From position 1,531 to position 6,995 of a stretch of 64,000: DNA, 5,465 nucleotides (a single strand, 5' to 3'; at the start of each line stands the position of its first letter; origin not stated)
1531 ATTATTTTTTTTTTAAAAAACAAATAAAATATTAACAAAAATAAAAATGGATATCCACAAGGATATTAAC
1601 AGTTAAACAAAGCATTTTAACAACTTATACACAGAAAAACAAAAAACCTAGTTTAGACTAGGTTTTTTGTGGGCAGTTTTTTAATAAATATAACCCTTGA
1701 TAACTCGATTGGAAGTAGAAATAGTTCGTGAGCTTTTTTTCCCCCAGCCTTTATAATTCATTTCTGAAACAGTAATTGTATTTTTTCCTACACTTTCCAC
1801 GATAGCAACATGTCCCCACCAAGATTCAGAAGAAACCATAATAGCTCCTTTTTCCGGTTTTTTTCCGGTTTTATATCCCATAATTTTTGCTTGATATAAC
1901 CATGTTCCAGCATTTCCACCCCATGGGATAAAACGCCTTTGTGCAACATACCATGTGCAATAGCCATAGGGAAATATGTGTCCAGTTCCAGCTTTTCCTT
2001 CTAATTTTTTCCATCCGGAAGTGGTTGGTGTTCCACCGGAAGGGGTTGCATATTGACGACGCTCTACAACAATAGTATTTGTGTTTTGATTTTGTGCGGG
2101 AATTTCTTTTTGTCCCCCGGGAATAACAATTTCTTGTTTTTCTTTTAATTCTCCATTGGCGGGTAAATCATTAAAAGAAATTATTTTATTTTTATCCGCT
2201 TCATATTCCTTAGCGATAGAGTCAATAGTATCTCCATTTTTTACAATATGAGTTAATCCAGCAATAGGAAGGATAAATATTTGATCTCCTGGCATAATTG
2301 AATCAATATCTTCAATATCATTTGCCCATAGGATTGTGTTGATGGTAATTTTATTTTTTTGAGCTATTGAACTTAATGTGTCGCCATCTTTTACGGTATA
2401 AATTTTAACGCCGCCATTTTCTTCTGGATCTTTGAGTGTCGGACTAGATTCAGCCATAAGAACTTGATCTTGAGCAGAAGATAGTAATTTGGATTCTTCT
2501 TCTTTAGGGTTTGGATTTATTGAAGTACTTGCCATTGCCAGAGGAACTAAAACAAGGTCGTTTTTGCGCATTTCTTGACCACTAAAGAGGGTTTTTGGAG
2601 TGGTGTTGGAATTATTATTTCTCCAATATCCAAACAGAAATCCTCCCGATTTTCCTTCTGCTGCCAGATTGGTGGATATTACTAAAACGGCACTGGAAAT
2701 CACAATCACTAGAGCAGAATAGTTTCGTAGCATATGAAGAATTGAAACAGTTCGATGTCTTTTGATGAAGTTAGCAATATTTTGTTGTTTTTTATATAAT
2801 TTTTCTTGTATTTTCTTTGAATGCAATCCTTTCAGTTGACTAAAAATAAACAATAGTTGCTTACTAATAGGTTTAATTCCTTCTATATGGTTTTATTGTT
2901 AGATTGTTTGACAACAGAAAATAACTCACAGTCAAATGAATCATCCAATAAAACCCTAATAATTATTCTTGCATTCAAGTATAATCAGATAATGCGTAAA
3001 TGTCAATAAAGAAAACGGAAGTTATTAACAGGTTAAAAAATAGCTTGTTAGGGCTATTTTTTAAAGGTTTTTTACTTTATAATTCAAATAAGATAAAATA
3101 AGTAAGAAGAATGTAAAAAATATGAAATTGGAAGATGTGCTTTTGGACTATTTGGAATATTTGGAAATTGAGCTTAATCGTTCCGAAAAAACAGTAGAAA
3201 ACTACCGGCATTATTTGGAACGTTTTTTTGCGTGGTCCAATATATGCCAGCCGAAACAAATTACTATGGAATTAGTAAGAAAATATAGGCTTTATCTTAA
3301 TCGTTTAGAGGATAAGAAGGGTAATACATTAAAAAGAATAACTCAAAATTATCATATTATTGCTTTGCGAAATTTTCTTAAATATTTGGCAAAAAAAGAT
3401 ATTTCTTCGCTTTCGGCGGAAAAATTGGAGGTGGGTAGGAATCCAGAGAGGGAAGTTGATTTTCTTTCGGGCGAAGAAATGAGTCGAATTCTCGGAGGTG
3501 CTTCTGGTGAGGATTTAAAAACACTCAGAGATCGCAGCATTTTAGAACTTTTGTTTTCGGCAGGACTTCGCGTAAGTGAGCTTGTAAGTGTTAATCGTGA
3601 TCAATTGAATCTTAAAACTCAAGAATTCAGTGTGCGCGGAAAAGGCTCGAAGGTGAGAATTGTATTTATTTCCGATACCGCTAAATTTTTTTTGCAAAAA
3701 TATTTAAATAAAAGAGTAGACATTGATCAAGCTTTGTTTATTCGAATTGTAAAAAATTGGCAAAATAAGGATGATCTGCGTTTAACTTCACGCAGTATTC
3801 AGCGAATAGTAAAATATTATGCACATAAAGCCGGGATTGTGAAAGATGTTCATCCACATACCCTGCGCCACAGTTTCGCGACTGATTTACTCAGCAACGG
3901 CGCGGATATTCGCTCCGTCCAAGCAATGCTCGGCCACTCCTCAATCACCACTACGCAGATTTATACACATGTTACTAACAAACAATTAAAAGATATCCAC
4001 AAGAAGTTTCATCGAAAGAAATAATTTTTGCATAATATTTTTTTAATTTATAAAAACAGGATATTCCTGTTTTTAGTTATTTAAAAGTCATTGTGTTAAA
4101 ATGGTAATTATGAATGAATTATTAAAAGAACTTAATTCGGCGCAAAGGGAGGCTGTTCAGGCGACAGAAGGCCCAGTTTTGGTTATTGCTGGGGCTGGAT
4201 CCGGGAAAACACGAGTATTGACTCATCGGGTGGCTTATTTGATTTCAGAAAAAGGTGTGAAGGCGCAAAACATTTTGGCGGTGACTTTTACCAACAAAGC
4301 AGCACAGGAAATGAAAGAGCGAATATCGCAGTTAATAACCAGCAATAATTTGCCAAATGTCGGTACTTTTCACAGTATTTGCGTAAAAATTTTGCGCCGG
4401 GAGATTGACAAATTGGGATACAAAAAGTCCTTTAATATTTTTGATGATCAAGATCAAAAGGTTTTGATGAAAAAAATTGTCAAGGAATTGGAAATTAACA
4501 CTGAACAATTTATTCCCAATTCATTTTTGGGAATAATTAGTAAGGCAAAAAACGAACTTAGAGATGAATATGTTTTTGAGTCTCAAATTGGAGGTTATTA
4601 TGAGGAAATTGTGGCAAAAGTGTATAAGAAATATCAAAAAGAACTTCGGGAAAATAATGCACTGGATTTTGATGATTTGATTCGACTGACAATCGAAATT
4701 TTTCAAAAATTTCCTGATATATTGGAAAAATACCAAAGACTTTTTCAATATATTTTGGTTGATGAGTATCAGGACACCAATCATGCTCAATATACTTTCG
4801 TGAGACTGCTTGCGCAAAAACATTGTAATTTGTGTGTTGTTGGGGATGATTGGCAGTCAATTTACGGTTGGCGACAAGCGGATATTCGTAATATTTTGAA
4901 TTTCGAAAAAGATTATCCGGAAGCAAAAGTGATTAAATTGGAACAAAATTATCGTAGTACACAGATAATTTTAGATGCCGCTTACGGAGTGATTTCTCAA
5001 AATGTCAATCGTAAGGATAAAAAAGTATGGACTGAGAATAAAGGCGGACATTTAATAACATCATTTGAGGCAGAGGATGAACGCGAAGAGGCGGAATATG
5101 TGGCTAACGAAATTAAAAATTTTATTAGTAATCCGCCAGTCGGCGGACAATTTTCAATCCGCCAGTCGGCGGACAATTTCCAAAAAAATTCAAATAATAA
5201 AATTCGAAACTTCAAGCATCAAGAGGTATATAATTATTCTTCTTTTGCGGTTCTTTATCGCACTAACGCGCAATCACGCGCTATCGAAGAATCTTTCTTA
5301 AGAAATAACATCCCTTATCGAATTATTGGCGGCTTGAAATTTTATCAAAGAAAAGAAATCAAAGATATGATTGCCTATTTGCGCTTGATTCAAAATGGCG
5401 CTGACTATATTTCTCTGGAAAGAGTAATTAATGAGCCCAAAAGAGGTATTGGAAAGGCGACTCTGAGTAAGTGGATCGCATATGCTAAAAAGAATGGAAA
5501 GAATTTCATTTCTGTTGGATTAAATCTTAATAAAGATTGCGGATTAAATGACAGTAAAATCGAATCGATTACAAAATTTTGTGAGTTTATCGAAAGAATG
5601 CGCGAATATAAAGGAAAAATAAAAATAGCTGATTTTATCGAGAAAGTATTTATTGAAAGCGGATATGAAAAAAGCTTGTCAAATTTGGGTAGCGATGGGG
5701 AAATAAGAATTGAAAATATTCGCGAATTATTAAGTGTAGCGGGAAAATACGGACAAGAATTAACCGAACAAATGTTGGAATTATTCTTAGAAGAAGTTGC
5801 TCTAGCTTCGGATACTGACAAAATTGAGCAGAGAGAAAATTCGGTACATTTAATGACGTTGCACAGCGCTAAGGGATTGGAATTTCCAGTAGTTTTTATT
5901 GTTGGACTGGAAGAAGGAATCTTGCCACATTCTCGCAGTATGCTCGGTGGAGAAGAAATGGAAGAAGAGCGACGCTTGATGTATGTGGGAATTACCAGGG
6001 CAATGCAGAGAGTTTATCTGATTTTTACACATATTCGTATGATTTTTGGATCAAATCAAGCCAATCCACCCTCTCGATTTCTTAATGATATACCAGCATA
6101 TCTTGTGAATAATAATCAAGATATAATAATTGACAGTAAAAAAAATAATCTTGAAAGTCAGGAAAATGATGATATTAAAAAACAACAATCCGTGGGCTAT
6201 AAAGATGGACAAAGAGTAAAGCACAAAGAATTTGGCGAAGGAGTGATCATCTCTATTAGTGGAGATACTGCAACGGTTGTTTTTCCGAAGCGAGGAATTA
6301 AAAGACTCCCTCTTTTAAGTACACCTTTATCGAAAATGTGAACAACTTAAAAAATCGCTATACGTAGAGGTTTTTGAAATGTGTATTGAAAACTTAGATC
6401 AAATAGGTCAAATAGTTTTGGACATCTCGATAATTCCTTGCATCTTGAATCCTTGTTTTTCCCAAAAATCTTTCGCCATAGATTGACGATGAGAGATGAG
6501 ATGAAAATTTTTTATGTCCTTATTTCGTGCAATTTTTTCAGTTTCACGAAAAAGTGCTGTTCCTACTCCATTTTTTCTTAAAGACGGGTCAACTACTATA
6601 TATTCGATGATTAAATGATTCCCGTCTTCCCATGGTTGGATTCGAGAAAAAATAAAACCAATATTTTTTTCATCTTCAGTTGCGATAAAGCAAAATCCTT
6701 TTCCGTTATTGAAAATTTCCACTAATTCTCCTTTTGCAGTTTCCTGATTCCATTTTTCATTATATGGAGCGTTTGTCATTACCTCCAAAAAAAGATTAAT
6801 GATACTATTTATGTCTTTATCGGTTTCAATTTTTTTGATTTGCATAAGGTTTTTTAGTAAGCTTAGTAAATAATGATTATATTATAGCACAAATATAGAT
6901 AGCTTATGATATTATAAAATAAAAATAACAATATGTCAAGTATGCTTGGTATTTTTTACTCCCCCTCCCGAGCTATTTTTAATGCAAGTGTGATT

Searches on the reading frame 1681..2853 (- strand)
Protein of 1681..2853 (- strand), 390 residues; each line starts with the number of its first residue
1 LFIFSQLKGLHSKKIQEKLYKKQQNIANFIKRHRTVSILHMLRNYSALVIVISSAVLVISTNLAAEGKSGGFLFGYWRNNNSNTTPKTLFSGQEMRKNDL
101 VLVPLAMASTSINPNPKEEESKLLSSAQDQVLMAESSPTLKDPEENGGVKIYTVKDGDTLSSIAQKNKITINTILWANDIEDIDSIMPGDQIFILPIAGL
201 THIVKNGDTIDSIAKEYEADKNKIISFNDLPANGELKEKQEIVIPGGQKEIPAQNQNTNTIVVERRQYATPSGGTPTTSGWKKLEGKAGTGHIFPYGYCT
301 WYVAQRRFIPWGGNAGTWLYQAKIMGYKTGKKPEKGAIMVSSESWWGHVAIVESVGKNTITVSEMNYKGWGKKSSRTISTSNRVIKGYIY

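Call 7: search_protein_families(library=pfam, proteins=[window:1681-2853:-])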
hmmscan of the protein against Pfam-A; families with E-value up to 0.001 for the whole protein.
window:1681-2853:- (390 aa): 4 families
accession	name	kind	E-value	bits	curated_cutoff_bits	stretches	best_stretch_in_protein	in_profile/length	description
PF01476.26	LysM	-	1.3e-20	73.4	20.9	2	152-194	1-42/43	LysM domain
PF05257.22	CHAP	-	3e-17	63.3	26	1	294-366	6-81/81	CHAP domain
PF23473.1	LysM3_LYK4_5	-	3.6e-10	40.2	29.3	1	200-232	3-35/48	LYK4/5 LysM3 domain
PF23446.1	LysM1_NFP_LYK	-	8.6e-05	23.8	36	0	209-245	17-54/60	NFP/LYK LysM1 domain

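Call 41: find_encoding_contigs(protein=window:1681-2853:-, flank=10000, max_places=3)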
Protein window:1681-2853:- (390 aa): 24 contigs read that carry it; 3 places shown.
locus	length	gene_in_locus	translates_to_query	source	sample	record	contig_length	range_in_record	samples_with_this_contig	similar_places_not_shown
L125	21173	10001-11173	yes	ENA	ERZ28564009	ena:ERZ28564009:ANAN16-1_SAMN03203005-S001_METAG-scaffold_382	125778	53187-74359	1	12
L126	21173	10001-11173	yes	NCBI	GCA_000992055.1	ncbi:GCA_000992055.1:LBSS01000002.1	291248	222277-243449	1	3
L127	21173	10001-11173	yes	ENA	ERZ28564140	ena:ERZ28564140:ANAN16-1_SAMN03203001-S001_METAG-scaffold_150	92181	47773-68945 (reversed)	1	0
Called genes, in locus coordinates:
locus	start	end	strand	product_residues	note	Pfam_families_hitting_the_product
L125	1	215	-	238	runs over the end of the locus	PF08843:AbiEii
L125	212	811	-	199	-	-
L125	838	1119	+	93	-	-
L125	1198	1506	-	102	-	PF01035:DNA_binding_1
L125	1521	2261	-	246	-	PF01978:TrmB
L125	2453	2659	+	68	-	-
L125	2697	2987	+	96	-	-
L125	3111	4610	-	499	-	PF01743:PolyA_pol, PF12627:PolyA_pol_RNAbd, PF01966:HD, PF13735:tRNA_NucTran2_2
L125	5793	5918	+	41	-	-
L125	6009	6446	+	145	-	PF13673:Acetyltransf_10, PF00583:Acetyltransf_1, PF13508:Acetyltransf_7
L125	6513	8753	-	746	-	PF00580:UvrD-helicase, PF13086:AAA_11 (weak), PF13245:AAA_19, PF13604:AAA_30 (weak), PF01443:Viral_helicase1 (faint), PF13361:UvrD_C, PF13538:UvrD_C_2, PF21196:PcrA_UvrD_tudor (weak)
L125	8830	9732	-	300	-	PF02899:Phage_int_SAM_1, PF13102:Phage_int_SAM_5 (weak), PF13495:Phage_int_SAM_4 (weak), PF00589:Phage_integrase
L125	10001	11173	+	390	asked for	PF01476:LysM, PF23473:LysM3_LYK4_5 (faint), PF01476:LysM (weak), PF05257:CHAP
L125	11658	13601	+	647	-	-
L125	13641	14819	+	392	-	-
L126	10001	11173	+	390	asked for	PF01476:LysM, PF23473:LysM3_LYK4_5 (faint), PF01476:LysM (weak), PF05257:CHAP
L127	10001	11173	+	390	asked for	PF01476:LysM, PF23473:LysM3_LYK4_5 (faint), PF01476:LysM (weak), PF05257:CHAP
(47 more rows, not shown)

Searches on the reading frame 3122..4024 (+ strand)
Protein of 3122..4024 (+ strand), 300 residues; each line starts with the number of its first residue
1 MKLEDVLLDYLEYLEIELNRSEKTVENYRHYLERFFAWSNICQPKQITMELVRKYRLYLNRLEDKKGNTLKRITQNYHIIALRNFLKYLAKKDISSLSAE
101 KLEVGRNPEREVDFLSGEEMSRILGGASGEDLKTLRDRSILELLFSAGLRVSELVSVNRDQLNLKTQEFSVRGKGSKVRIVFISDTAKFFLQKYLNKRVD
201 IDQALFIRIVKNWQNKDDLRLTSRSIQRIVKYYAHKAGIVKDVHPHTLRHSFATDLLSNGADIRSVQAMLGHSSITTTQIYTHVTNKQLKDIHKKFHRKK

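Call 7: search_protein_families(library=pfam, proteins=[window:3122-4024:+])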
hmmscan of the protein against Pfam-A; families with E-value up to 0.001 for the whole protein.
window:3122-4024:+ (300 aa): 4 families
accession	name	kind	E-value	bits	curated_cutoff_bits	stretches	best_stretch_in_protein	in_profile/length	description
PF00589.27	Phage_integrase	-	9.9e-40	136.5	27.1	1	114-286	2-170/172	Phage integrase family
PF02899.23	Phage_int_SAM_1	-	2.1e-12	47.6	22.3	1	9-91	3-81/83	Phage integrase, N-terminal SAM-like domain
PF13102.12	Phage_int_SAM_5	-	5.9e-07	30.2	22.3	1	9-95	4-88/98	Phage integrase SAM-like domain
PF13495.12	Phage_int_SAM_4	-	2.5e-06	28.2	27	1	19-94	13-83/85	Phage integrase, N-terminal SAM-like domain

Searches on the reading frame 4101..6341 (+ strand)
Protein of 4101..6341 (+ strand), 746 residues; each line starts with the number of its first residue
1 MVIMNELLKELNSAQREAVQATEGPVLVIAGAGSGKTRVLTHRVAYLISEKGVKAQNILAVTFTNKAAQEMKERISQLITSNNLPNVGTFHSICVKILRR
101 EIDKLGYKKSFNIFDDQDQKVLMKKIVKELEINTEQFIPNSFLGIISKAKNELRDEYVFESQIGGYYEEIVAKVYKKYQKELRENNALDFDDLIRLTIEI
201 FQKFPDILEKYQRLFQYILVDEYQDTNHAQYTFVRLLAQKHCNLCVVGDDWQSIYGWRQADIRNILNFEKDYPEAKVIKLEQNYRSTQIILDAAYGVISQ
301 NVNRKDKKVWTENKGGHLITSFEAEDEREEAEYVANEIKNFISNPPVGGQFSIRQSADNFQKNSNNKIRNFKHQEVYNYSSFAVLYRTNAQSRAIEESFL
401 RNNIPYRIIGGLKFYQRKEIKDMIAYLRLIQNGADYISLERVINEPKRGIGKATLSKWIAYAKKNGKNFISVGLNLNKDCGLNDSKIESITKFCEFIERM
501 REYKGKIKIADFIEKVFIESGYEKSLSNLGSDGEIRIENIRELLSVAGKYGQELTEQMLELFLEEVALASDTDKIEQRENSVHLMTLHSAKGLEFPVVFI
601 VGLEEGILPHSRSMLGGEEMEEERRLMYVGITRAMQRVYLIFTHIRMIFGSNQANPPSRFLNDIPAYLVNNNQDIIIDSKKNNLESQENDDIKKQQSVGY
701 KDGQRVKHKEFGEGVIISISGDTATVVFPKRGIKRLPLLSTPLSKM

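Call 7: search_protein_families(library=pfam, proteins=[window:4101-6341:+])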
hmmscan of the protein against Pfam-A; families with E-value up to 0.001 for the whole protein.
window:4101-6341:+ (746 aa): 8 families
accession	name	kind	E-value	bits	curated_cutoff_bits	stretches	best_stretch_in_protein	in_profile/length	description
PF00580.27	UvrD-helicase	-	1.9e-96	323.3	23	1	11-273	1-271/271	UvrD/REP helicase N-terminal domain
PF13361.12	UvrD_C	-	8.1e-72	243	25.6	1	278-643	1-348/350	UvrD-like helicase C-terminal domain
PF13245.12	AAA_19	-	3.4e-25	89.2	25.1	1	15-256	1-132/134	AAA domain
PF13538.12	UvrD_C_2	-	1.4e-10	41.3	27.4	1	582-641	2-52/52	UvrD-like helicase C-terminal domain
PF01443.25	Viral_helicase1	-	7.2e-08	32.9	21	0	577-640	172-226/228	Viral superfamily 1 RNA helicase core domain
PF13604.12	AAA_30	-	2e-07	31.4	27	1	10-76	1-67/191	AAA domain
PF21196.3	PcrA_UvrD_tudor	-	8.1e-06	26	23.9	1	703-737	2-40/48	PcrA/UvrD tudor domain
PF13086.12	AAA_11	-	1.6e-05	25.3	27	1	11-154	2-134/257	AAA domain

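Call 10: find_encoding_contigs(protein=window:4101-6341:+, flank=10000, max_places=6)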
Protein window:4101-6341:+ (746 aa): 13 contigs read that carry it; 1 place shown.
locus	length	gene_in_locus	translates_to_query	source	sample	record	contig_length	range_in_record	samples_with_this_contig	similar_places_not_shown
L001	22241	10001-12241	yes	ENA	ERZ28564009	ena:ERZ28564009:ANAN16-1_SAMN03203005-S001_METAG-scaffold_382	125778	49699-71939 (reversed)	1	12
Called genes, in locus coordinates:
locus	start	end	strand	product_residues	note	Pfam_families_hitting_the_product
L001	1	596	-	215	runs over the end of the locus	-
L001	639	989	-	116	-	-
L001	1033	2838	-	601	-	PF01935:DUF87, PF12846:AAA_10 (faint), PF19044:P-loop_TraG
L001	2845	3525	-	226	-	PF26593:TraC-like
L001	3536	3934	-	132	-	-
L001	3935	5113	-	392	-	-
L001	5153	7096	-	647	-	-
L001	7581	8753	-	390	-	PF01476:LysM, PF23473:LysM3_LYK4_5 (faint), PF01476:LysM (weak), PF05257:CHAP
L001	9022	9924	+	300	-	PF02899:Phage_int_SAM_1, PF13102:Phage_int_SAM_5 (weak), PF13495:Phage_int_SAM_4 (weak), PF00589:Phage_integrase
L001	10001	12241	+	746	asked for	PF00580:UvrD-helicase, PF13086:AAA_11 (weak), PF13245:AAA_19, PF13604:AAA_30 (weak), PF01443:Viral_helicase1 (faint), PF13361:UvrD_C, PF13538:UvrD_C_2, PF21196:PcrA_UvrD_tudor (weak)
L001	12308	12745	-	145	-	PF13673:Acetyltransf_10, PF00583:Acetyltransf_1, PF13508:Acetyltransf_7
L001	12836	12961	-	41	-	-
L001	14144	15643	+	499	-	PF01743:PolyA_pol, PF12627:PolyA_pol_RNAbd, PF01966:HD, PF13735:tRNA_NucTran2_2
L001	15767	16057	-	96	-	-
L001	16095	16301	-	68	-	-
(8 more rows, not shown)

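Call 43: list_cluster_members(proteins=[window:4101-6341:+, window:8244-9743:+])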
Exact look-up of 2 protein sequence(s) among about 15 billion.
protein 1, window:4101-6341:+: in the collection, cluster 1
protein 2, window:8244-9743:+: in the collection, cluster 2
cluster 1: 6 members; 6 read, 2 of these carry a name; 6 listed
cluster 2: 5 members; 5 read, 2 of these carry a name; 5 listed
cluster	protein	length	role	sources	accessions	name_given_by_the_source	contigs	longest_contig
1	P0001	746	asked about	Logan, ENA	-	-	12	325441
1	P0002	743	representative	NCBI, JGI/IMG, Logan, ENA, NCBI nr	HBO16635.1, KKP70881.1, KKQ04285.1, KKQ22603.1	MAG: ATP-dependent DNA helicase PcrA [Candidatus Moranbacteria bacterium ...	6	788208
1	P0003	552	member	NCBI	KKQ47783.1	MAG: ATP-dependent DNA helicase PcrA, partial [Candidatus Moranbacteria bacterium ...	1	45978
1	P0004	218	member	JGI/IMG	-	-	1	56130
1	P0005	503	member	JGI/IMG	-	-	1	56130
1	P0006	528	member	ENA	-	-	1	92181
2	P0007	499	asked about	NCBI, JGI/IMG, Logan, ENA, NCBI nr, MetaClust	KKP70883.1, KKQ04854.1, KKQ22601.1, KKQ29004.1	MAG: PolyA polymerase [Candidatus Moranbacteria bacterium GW2011_GWE2_35_2-] | status=active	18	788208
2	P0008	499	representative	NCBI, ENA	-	-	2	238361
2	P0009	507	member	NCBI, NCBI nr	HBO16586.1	MAG TPA: hypothetical protein DD451_01125 [Candidatus Moranbacteria bacterium] | hypothetical protein [Candidatus Moranbacteria bacterium]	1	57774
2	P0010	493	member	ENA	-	-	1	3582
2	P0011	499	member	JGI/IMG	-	-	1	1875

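Call 46: find_related_loci(query=window:4101-6341:+, collection=metagenome_contigs, flank=10000)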
Query window:4101-6341:+ (746 aa) in metagenome_contigs; peptide patterns used: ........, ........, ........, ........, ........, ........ (x = any residue, [..] = any of these).
600 stretches matched a pattern (row limit reached: there are more); 509 encode a relative of the query (tblastn E <= 1e-3); the best 80 are kept; 80 distinct loci.
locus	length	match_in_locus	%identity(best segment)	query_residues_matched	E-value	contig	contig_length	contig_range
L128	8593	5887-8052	62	1-736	0e+0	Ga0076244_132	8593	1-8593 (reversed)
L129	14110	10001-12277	58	4-746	0e+0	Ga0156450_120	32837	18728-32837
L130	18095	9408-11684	58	4-746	0e+0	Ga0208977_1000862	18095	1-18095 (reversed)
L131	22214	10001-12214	59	3-746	0e+0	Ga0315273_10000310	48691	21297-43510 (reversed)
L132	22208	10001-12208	60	1-746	0e+0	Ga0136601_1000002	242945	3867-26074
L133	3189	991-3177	60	3-746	0e+0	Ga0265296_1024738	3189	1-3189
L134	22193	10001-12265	58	2-746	0e+0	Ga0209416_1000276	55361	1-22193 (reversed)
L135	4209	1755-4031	57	2-746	0e+0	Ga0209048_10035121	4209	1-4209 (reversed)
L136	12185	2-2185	60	30-746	0e+0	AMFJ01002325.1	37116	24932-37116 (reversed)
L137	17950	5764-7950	59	4-743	0e+0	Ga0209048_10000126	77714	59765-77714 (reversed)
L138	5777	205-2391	58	4-746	0e+0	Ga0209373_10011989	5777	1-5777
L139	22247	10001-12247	57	3-746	0e+0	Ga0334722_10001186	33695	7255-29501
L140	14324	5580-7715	58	6-736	0e+0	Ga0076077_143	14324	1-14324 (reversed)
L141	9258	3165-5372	55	3-746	0e+0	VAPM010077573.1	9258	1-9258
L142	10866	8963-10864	64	7-652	0e+0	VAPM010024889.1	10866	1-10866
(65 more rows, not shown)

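Call 68: search_protein_families(library=pfam, proteins=[L132:21030-21800:-, L132:20522-21004:-, L132:19081-20496:-, L132:18214-19068:-, L132:17432-18202:-, L132:16064-17386:+, L132:12783-13958:-, L132:14536-15174:+])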
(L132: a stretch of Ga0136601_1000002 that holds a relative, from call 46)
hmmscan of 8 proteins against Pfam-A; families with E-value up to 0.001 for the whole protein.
L132:21030-21800:- (256 aa): 1 family
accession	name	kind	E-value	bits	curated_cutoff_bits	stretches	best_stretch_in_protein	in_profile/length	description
PF02096.25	60KD_IMP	-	1.3e-52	178.5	35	1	29-248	1-162/163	60Kd inner membrane protein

L132:20522-21004:- (160 aa): 2 families
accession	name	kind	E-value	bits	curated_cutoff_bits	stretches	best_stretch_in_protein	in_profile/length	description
PF01424.28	R3H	-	5.5e-16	58.8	26.8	1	96-153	3-59/60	R3H domain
PF13083.13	KH_KhpA-B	-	3.2e-07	30.6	32.1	1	12-79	3-69/73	KhpA/KhpB, KH domain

L132:19081-20496:- (471 aa): 2 families
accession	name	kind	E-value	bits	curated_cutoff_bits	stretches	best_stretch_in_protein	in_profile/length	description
PF01943.22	Polysacc_synt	-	1.1e-31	110.7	28.2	1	10-275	4-273/274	Polysaccharide biosynthesis protein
PF13440.11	Polysacc_synt_3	-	9.3e-27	94.4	23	1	32-322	2-289/293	Polysaccharide biosynthesis protein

L132:18214-19068:- (284 aa): 4 families
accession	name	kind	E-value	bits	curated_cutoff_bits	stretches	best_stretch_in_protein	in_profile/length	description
PF00535.33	Glycos_transf_2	-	1.1e-24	87.6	23.3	1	8-171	2-167/168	Glycosyl transferase family 2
PF13641.12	Glyco_tranf_2_3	-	1e-14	55.6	27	1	4-213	1-216/230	Glycosyltransferase like family 2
PF13632.12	Glyco_trans_2_3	-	1.2e-05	25.7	27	1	87-255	1-158/198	Glycosyl transferase family group 2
PF10111.15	Glyco_tranf_2_2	-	4.3e-05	23.6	27.3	1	9-201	4-209/276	Glycosyltransferase like family 2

L132:17432-18202:- (256 aa): 5 families
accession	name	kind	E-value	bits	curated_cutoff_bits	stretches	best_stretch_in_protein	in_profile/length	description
PF00535.33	Glycos_transf_2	-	1.2e-18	68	23.3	1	5-138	1-133/168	Glycosyl transferase family 2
PF13641.12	Glyco_tranf_2_3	-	1.5e-10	41.9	27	1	4-224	3-223/230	Glycosyltransferase like family 2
PF10111.15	Glyco_tranf_2_2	-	7.5e-08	32.6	27.3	1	10-200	8-204/276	Glycosyltransferase like family 2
PF13632.12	Glyco_trans_2_3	-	3.1e-05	24.3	27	1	148-231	61-142/198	Glycosyl transferase family group 2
PF02709.20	Glyco_transf_7C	-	4.6e-05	23.4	23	1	160-207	19-67/78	N-terminal domain of galactosyltransferase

L132:16064-17386:+ (440 aa): 1 family
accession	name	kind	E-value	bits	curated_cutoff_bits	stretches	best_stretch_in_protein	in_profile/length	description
PF04932.20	Wzy_C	-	3.4e-22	79.3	31.7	1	234-378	5-149/149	O-Antigen ligase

L132:12783-13958:- (391 aa): 4 families
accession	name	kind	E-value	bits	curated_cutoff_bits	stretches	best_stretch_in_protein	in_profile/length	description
PF02568.20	ThiI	-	1.2e-74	250.7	20.5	1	178-373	1-196/197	Thiamine biosynthesis protein (ThiI)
PF02926.22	THUMP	-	3.4e-17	63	20.6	1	84-165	2-82/84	THUMP domain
PF22025.1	ThiI_fer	-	4.3e-16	59.6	25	1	2-77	1-72/72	ThiI ferredoxin-like domain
PF06508.19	QueC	-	1.2e-06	28.7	22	1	182-336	1-175/210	Queuosine biosynthesis protein QueC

L132:14536-15174:+ (212 aa): 4 families
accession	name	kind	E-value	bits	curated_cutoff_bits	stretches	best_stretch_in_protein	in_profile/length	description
PF02915.23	Rubrerythrin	-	2.9e-37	128.6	22.8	1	23-159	1-136/137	Rubrerythrin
PF21349.2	RUBY_RBDX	-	8.3e-12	44.8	26.5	1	177-205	1-29/30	Rubrerythrin, rubredoxin-like domain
PF00210.30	Ferritin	-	1.9e-08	34.8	24.5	1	23-165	2-141/142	Ferritin-like domain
PF23458.2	DUF7130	-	5.3e-05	23.5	35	1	151-203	28-81/89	Domain of unknown function (DUF7130)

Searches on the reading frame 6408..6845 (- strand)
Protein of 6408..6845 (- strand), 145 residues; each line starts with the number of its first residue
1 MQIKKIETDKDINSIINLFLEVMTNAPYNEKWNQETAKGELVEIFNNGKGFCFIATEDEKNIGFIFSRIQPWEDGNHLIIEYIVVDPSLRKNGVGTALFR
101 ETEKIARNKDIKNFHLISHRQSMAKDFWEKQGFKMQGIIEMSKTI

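Call 7: search_protein_families(library=pfam, proteins=[window:6408-6845:-])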
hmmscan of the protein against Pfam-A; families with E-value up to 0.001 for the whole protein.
window:6408-6845:- (145 aa): 4 families
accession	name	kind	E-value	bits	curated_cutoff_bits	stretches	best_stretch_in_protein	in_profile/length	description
PF00583.31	Acetyltransf_1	-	2.4e-15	57.3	20.7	1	29-133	13-116/116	Acetyltransferase (GNAT) family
PF13508.13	Acetyltransf_7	-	1.7e-12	48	27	1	50-134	3-83/84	Acetyltransferase (GNAT) domain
PF13673.13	Acetyltransf_10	-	5.8e-12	46.1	23.6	1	30-136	11-110/128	Acetyltransferase (GNAT) domain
PF13420.13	Acetyltransf_4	-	3.2e-05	24.5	24.3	1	8-139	5-140/155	Acetyltransferase (GNAT) domain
